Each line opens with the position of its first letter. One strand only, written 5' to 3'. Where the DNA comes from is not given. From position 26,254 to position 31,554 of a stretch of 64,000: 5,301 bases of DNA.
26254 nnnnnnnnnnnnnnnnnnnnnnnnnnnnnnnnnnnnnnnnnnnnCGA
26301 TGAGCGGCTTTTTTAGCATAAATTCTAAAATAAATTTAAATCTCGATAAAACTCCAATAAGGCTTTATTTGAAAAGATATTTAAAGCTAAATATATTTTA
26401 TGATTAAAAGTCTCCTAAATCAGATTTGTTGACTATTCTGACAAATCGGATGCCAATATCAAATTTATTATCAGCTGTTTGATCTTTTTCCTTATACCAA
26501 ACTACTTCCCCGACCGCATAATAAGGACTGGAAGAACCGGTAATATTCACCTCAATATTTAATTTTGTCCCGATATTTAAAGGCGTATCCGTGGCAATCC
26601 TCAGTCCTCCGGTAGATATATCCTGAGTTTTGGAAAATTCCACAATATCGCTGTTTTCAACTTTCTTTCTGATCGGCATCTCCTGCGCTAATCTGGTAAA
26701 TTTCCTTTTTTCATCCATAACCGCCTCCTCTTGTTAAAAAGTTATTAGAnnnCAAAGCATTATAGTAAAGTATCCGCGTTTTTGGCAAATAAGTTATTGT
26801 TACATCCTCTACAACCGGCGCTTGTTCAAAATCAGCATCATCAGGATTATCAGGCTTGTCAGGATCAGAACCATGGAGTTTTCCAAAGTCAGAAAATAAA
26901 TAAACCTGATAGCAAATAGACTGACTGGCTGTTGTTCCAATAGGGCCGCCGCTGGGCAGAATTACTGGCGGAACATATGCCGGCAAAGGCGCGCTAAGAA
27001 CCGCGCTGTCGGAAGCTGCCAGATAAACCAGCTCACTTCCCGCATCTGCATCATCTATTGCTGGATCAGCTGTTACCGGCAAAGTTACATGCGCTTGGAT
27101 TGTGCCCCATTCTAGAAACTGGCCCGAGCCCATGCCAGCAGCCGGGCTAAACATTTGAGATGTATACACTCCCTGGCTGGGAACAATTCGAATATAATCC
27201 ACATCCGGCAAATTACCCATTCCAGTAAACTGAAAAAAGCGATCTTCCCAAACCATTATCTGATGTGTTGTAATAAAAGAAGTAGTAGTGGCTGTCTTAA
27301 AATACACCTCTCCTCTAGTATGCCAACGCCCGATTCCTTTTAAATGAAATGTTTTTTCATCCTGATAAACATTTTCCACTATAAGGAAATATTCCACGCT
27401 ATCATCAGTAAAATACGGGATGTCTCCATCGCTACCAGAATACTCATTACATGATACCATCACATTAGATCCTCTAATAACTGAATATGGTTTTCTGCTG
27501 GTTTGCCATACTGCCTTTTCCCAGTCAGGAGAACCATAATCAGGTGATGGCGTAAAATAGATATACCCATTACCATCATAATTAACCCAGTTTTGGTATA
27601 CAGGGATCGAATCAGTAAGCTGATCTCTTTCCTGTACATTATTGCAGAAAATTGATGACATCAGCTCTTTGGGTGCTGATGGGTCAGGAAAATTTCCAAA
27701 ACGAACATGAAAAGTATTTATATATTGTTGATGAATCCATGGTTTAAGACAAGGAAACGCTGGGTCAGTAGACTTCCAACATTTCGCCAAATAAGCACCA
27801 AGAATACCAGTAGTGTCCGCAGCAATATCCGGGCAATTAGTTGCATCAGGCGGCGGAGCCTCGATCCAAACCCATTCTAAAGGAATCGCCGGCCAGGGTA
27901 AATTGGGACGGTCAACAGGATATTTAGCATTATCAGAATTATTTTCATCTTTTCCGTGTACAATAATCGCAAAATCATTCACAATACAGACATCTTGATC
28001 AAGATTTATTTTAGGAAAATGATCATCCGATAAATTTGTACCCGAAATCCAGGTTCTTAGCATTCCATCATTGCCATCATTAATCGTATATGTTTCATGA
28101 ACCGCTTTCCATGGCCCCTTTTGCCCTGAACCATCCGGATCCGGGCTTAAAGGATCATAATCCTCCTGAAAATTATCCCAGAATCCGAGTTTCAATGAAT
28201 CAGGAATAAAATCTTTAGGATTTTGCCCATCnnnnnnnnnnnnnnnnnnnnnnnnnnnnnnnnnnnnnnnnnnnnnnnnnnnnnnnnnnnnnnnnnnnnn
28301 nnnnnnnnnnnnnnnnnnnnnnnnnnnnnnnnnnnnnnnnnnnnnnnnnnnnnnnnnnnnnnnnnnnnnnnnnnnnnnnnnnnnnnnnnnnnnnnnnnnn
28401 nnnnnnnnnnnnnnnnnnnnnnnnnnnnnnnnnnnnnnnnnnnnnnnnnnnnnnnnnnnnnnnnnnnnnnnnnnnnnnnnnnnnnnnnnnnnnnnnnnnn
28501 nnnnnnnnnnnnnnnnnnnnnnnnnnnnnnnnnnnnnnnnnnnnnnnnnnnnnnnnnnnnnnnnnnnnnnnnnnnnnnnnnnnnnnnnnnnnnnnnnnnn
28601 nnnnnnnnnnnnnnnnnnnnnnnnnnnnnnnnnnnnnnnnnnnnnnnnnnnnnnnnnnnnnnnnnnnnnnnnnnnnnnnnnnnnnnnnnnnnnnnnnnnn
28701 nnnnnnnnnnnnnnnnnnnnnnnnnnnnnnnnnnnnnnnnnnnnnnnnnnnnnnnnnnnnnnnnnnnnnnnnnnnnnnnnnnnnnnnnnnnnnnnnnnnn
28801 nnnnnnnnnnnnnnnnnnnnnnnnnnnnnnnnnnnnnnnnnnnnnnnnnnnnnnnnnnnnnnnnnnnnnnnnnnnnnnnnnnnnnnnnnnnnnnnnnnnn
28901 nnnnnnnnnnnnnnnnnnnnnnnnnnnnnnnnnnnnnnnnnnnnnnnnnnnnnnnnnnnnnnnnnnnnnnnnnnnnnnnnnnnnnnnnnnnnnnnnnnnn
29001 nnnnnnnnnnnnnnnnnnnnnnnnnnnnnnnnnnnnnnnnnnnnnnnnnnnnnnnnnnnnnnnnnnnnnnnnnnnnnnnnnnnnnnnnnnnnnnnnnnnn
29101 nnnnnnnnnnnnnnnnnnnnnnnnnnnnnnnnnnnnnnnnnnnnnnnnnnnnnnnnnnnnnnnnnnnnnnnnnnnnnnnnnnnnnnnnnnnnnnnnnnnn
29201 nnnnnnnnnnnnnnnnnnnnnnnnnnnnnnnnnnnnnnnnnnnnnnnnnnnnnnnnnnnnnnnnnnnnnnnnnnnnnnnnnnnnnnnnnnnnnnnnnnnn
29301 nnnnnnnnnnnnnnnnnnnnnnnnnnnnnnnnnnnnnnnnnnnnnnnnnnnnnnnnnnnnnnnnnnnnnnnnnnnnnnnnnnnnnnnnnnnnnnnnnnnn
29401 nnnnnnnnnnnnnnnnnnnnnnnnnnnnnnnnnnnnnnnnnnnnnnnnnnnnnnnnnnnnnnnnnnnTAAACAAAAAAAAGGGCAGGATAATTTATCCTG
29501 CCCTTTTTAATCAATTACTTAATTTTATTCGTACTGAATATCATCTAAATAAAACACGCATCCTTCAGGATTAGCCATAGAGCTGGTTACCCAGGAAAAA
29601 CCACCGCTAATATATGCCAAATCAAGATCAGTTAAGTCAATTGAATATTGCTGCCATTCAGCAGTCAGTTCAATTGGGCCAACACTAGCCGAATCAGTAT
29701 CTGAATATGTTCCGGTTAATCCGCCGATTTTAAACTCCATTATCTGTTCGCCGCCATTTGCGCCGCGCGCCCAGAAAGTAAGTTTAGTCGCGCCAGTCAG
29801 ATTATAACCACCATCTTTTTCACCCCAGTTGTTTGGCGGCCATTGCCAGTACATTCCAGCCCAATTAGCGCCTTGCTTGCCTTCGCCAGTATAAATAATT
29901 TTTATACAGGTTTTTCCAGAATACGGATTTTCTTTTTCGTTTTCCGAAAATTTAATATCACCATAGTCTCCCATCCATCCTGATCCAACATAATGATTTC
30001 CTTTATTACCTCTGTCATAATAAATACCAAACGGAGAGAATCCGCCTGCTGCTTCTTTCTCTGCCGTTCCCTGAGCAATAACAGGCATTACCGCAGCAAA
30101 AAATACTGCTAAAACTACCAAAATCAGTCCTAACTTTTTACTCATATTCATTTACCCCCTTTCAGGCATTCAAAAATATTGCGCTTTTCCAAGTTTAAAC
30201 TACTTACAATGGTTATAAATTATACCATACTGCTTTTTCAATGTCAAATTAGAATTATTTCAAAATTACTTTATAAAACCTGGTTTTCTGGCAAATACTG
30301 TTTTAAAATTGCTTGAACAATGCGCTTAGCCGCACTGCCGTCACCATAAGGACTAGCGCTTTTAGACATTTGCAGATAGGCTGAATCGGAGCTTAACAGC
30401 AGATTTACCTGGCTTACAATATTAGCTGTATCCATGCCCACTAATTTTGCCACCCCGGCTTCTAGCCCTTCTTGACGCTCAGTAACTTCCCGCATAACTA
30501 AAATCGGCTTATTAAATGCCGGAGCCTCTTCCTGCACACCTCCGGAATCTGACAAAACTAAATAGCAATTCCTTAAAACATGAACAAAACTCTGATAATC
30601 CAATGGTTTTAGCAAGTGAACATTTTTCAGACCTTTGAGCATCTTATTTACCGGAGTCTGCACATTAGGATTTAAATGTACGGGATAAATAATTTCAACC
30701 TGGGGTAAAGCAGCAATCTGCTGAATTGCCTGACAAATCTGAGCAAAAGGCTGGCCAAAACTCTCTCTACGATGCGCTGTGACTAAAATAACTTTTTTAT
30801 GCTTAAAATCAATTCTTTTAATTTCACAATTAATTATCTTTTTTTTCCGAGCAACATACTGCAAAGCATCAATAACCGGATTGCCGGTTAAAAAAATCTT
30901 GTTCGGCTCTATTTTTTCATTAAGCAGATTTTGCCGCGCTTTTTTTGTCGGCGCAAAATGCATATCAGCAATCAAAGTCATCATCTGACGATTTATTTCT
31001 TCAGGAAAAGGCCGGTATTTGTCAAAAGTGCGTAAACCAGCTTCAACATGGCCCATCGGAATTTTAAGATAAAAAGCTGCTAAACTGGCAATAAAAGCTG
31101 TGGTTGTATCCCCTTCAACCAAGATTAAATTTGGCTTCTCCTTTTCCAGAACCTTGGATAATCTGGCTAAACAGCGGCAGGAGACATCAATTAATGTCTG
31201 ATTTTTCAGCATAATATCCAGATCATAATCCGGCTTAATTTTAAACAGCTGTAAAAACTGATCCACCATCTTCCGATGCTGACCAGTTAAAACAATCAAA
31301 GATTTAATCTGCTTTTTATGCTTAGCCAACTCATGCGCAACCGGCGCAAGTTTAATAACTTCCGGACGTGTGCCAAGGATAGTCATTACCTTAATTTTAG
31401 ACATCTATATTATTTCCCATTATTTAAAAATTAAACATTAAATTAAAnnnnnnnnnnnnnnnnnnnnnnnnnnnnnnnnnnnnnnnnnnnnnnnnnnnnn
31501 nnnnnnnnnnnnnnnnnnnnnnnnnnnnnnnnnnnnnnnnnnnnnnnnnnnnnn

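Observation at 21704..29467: Operon linking a giant PilX-N-domain protein, two PilZ receptors, a transglutaminase-like enzyme and an ABC-2 exporter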

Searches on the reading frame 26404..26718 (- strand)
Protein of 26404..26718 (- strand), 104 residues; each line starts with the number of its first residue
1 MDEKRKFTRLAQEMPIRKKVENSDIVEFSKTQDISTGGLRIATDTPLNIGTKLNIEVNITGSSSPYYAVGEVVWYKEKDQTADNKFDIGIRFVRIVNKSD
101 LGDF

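Call 4: search_protein_families(library=pfam, proteins=[window:26404-26718:-], max_evalue=0.01)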
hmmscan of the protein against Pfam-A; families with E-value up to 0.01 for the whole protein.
window:26404-26718:- (104 aa): 1 family
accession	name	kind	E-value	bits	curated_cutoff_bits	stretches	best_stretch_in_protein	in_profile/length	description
PF07238.19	PilZ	-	2.5e-12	47.4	22.5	1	3-96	1-89/102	PilZ domain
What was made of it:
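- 26404..26718 (-): PilZ1, a stand-alone canonical PilZ c-di-GMP receptor (104 aa), 31 nt after the pilin gene. Pfam PilZ 2.5e-12 (call 4).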

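Call 9: search_protein_families(library=ncbifam, proteins=[window:26404-26718:-], max_evalue=0.01)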
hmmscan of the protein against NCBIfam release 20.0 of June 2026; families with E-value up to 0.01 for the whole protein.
window:26404-26718:- (104 aa): 2 families
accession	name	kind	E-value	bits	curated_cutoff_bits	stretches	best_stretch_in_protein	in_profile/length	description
TIGR02266.1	gmx_TIGR02266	paralog_domain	3.8e-12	46.2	68.7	1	13-95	5-83/96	TIGR02266 family protein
NF041623.1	KwaB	equivalog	0.0011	18.2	200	1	3-54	226-278/306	anti-phage protein KwaB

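Call 83: search_protein_families(library=padloc, proteins=[window:26404-26718:-], max_evalue=0.001)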
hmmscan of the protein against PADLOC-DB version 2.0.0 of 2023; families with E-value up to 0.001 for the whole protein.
window:26404-26718:- (104 aa): 0 families

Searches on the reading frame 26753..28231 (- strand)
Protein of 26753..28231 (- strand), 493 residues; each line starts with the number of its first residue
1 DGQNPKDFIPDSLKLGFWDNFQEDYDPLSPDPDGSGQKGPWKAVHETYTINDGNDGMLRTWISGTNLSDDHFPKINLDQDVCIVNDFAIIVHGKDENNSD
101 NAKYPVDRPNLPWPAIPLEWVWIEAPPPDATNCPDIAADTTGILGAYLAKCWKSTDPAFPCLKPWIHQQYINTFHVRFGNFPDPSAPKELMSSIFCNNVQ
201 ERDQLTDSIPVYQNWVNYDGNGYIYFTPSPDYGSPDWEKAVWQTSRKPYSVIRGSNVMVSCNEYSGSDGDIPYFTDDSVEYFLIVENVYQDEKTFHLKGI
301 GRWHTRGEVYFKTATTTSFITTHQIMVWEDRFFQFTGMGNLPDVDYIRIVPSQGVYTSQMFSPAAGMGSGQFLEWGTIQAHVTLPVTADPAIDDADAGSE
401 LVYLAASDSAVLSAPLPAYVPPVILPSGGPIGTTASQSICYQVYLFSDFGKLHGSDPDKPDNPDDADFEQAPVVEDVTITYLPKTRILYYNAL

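Call 65: search_protein_representatives(protein=window:26753-28231:-)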
Query: 493 residues. Proteins with E-value up to 0.001 (for the whole library): 31; up to 1e-10: 11; up to 1e-30: 4. The best 31 are listed.
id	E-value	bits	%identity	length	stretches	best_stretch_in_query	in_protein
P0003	2.0e-178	610.6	65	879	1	1-493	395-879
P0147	5.2e-62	226.5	56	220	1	275-491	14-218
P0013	2.5e-47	178.0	38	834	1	9-491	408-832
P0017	8.0e-45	169.7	38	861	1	10-491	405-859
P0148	1.2e-26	109.8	36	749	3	8-128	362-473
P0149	2.3e-21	92.3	38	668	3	8-136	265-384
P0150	6.2e-21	90.9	40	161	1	333-491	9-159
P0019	9.1e-21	90.3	38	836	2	307-490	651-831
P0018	1.5e-19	86.4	36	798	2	289-489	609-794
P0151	1.6e-18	82.9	64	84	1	402-491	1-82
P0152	3.4e-12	62.1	40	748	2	288-490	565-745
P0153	2.8e-09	52.4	36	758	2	9-368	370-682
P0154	1.1e-08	50.5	46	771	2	333-490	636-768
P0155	4.0e-08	48.6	29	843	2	278-488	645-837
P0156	3.9e-07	45.4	38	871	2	332-490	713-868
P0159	7.2e-06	41.2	38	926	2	327-490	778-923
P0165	1.0e-04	37.4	35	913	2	363-490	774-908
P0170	3.1e-04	35.8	38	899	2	368-490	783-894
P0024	4.3e-04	35.3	41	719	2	337-490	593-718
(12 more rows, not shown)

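Call 66: search_protein_families(library=ncbifam, proteins=[P0148, P0152, P0153, P0155, P0156, P0159, P0165, P0170], max_evalue=0.01)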
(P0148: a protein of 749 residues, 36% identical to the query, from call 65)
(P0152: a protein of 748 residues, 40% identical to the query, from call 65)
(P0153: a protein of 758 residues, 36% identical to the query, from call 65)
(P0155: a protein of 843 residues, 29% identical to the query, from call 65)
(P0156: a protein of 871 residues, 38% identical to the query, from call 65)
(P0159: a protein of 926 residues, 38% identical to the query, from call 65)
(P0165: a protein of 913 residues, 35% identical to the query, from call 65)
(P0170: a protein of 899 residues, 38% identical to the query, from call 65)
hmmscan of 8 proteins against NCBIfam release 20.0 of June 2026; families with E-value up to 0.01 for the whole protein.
P0148 (749 aa): 4 families
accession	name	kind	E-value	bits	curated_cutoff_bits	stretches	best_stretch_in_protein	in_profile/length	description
NF037980.1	T2SS_GspK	equivalog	1.9e-13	50.6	130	1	13-241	2-253/307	type II secretion system minor pseudopilin GspK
TIGR02600.1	Verru_Chthon_A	subfamily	9.5e-06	23.8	332.3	1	14-74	1-61/1296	Verru_Chthon cassette protein A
TIGR00426.1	TIGR00426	subfamily_domain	0.00017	21.6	53.1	1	104-173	4-69/69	competence protein ComEA helix-hairpin-helix repeat region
TIGR01259.1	comE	subfamily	0.00053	20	152.35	0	107-173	59-120/120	comEA protein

P0152 (748 aa): 1 family
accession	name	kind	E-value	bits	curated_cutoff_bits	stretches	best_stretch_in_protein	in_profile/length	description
NF037980.1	T2SS_GspK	equivalog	1e-05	25.2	130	1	15-230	2-242/307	type II secretion system minor pseudopilin GspK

P0153 (758 aa): 4 families
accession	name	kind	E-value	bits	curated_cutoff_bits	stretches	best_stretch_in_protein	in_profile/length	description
NF037980.1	T2SS_GspK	equivalog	1.5e-21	77.3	130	2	4-107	2-105/307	type II secretion system minor pseudopilin GspK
TIGR01259.1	comE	subfamily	8.3e-14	51.6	152.35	1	99-162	56-120/120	comEA protein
TIGR00426.1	TIGR00426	subfamily_domain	1.8e-10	40.8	53.1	1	99-162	4-69/69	competence protein ComEA helix-hairpin-helix repeat region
TIGR02600.1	Verru_Chthon_A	subfamily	1.4e-07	29.9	332.3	1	5-80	1-73/1296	Verru_Chthon cassette protein A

P0155 (843 aa): 2 families
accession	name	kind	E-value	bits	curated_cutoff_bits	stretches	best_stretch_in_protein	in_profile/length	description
NF037980.1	T2SS_GspK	equivalog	1.3e-11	44.6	130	1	5-121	2-109/307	type II secretion system minor pseudopilin GspK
TIGR02600.1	Verru_Chthon_A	subfamily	4.8e-07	28.1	332.3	1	6-64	1-59/1296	Verru_Chthon cassette protein A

P0156 (871 aa): 4 families
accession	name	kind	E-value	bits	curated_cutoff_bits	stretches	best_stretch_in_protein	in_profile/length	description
NF037980.1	T2SS_GspK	equivalog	9.2e-07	28.7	130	1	8-72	1-65/307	type II secretion system minor pseudopilin GspK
TIGR02600.1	Verru_Chthon_A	subfamily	0.00033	18.7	332.3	1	10-71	1-62/1296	Verru_Chthon cassette protein A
TIGR02349.1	DnaJ_bact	equivalog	0.0047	16.4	377.2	1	238-267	183-212/354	molecular chaperone DnaJ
NF058604.1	RtpA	equivalog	0.0067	16.5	65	0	243-265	11-33/50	anti-TRAP protein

P0159 (926 aa): 2 families
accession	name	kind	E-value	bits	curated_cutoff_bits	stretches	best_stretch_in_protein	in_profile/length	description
NF037980.1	T2SS_GspK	equivalog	1.1e-09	38.3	130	2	177-238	175-229/307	type II secretion system minor pseudopilin GspK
TIGR02600.1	Verru_Chthon_A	subfamily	0.0025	15.8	332.3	0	11-76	1-66/1296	Verru_Chthon cassette protein A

P0165 (913 aa): 3 families
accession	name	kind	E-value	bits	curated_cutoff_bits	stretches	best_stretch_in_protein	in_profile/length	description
NF037980.1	T2SS_GspK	equivalog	1.9e-08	34.2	130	1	11-289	1-247/307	type II secretion system minor pseudopilin GspK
TIGR02600.1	Verru_Chthon_A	subfamily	0.00093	17.2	332.3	1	13-75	1-63/1296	Verru_Chthon cassette protein A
TIGR01259.1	comE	subfamily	0.0055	16.7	152.35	0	185-227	79-120/120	comEA protein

P0170 (899 aa): 2 families
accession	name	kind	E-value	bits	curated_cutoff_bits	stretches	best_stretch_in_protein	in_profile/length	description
NF037980.1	T2SS_GspK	equivalog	2.7e-08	33.7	130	1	11-75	1-65/307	type II secretion system minor pseudopilin GspK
TIGR02600.1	Verru_Chthon_A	subfamily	0.002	16.1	332.3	1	13-73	1-61/1296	Verru_Chthon cassette protein A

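Call 85: search_solved_structures(query=window:26753-28231:-, max_evalue=10)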
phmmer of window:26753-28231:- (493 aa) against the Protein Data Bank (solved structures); distinct sequences matched with E-value up to 10: 0.

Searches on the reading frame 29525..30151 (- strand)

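Call 4: search_protein_families(library=pfam, proteins=[window:29525-30151:-], max_evalue=0.01)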
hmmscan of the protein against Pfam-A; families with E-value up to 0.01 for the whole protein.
window:29525-30151:- (208 aa): 0 families

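Call 9: search_protein_families(library=ncbifam, proteins=[window:29525-30151:-], max_evalue=0.01)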
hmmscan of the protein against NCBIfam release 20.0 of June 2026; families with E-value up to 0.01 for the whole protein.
window:29525-30151:- (208 aa): 1 family
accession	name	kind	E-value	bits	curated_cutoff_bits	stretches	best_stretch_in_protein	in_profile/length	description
NF038128.1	choice_anch_J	domain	0.00084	19.6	30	1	117-206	71-161/162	choice-of-anchor J domain-containing protein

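Call 70: search_protein_families(library=pfam, proteins=[window:29525-30151:-], max_evalue=5)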
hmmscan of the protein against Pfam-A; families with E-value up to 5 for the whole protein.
window:29525-30151:- (208 aa): 0 families

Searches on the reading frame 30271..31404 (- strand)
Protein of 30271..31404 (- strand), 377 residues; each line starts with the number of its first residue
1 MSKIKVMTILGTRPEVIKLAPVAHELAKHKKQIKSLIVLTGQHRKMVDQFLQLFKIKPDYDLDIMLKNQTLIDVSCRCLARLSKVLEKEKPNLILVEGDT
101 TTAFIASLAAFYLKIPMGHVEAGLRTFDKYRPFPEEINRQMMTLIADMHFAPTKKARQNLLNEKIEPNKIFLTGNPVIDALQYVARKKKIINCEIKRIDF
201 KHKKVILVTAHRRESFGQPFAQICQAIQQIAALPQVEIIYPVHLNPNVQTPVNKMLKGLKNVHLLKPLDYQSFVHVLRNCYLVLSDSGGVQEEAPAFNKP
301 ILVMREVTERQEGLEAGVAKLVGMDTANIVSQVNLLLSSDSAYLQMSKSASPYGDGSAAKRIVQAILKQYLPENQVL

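Call 4: search_protein_families(library=pfam, proteins=[window:30271-31404:-], max_evalue=0.01)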
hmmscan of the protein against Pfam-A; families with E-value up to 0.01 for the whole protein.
window:30271-31404:- (377 aa): 2 families
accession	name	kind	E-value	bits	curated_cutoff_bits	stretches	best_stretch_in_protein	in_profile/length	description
PF02350.25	Epimerase_2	-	8.4e-122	406.8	30.6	1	28-366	4-346/347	UDP-N-acetylglucosamine 2-epimerase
PF02684.21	LpxB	-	0.00069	19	22.6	1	174-337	159-313/374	Lipid-A-disaccharide synthetase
